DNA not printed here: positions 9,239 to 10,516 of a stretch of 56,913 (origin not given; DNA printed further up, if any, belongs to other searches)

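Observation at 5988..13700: Six-gene operon combining GlcNAc/phosphodiester-acting families, four with extracytoplasmic domains (candidate wall-glycopolymer editing pathway)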

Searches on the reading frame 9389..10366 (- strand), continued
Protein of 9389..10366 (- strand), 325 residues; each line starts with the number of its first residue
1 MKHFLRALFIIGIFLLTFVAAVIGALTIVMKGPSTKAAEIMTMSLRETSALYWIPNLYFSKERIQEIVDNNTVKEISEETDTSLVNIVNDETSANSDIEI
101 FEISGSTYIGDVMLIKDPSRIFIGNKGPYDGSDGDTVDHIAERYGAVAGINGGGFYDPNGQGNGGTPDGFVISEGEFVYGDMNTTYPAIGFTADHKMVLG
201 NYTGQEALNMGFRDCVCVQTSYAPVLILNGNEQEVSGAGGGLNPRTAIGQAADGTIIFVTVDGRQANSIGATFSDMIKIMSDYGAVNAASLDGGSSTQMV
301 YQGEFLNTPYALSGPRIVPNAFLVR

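Call 62: fold_search(model_id=the predicted structure, library=pdb)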
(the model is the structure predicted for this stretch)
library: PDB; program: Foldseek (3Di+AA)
matches with E <= 10: 352; with E <= 0.001: 15
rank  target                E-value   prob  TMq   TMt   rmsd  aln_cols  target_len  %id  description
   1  6u11_A                4.9e-18  1.00  0.57  0.59   4.4       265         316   22  Xenopus laevis N-acetylglucosamine-1-phosphodiester alpha-N-acetylglucosaminidase (NAGPA) (C46S C219S C453S C480S C486 (released 2020-02-19)
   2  6pkg_A                3.4e-17  1.00  0.59  0.63   4.2       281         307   21  Zebrafish N-acetylglucosamine-1-phosphodiester alpha-N-acetylglucosaminidase (NAGPA) catalytic domain auto-inhibited b (released 2020-02-19)
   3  6pki_D                4.6e-17  1.00  0.60  0.65   4.2       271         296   22  Zebrafish N-acetylglucosamine-1-phosphodiester alpha-N-acetylglucosaminidase (NAGPA) catalytic domain (C56S C230S) in  (released 2020-02-19)
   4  6pki_B                6.6e-17  1.00  0.57  0.62   4.3       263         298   22  Zebrafish N-acetylglucosamine-1-phosphodiester alpha-N-acetylglucosaminidase (NAGPA) catalytic domain (C56S C230S) in  (released 2020-02-19)
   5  6pku_B                1.6e-16  1.00  0.59  0.72   4.5       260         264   23  Guinea pig N-acetylglucosamine-1-phosphodiester alpha-N-acetylglucosaminidase (NAGPA) catalytic domain (C51S C221S) in (released 2020-02-19)
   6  6pki_A                1.7e-16  1.00  0.57  0.61   4.3       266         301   22  Zebrafish N-acetylglucosamine-1-phosphodiester alpha-N-acetylglucosaminidase (NAGPA) catalytic domain (C56S C230S) in  (released 2020-02-19)
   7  6pku_A                2.2e-16  1.00  0.59  0.72   4.5       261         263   23  Guinea pig N-acetylglucosamine-1-phosphodiester alpha-N-acetylglucosaminidase (NAGPA) catalytic domain (C51S C221S) in (released 2020-02-19)
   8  6pky_D                2.5e-16  1.00  0.58  0.66   4.5       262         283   24  Guinea pig N-acetylglucosamine-1-phosphodiester alpha-N-acetylglucosaminidase (NAGPA) catalytic domain auto-inhibited  (released 2020-02-19)
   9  6pky_C                2.7e-16  1.00  0.58  0.66   3.9       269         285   23  Guinea pig N-acetylglucosamine-1-phosphodiester alpha-N-acetylglucosaminidase (NAGPA) catalytic domain auto-inhibited  (released 2020-02-19)
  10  6pky_B                3.4e-16  1.00  0.59  0.67   3.8       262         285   24  Guinea pig N-acetylglucosamine-1-phosphodiester alpha-N-acetylglucosaminidase (NAGPA) catalytic domain auto-inhibited  (released 2020-02-19)
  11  6pky_A                4.9e-16  1.00  0.59  0.67   3.5       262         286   23  Guinea pig N-acetylglucosamine-1-phosphodiester alpha-N-acetylglucosaminidase (NAGPA) catalytic domain auto-inhibited  (released 2020-02-19)
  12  6ozd_B                1.1e-14  1.00  0.47  0.30   9.0       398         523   18  Crystal structure of Putative exported protein (BPSS2145) from Burkholderia pseudomallei K96243 (released 2019-06-12)
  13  6ozd_A                4.1e-14  1.00  0.47  0.30   9.5       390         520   18  Crystal structure of Putative exported protein (BPSS2145) from Burkholderia pseudomallei K96243 (released 2019-06-12)
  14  5h3k                  1.2e-12  1.00  0.48  0.30  10.2       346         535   18  Crystal structure of a hypothetical protein from Synechocystis (released 2017-10-25)
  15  3ohg                  2.9e-12  1.00  0.53  0.60   8.6       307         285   20  Crystal structure of a protein with unknown function from DUF2233 family (BACOVA_00430) from Bacteroides ovatus at 1.80  (released 2010-09-08)
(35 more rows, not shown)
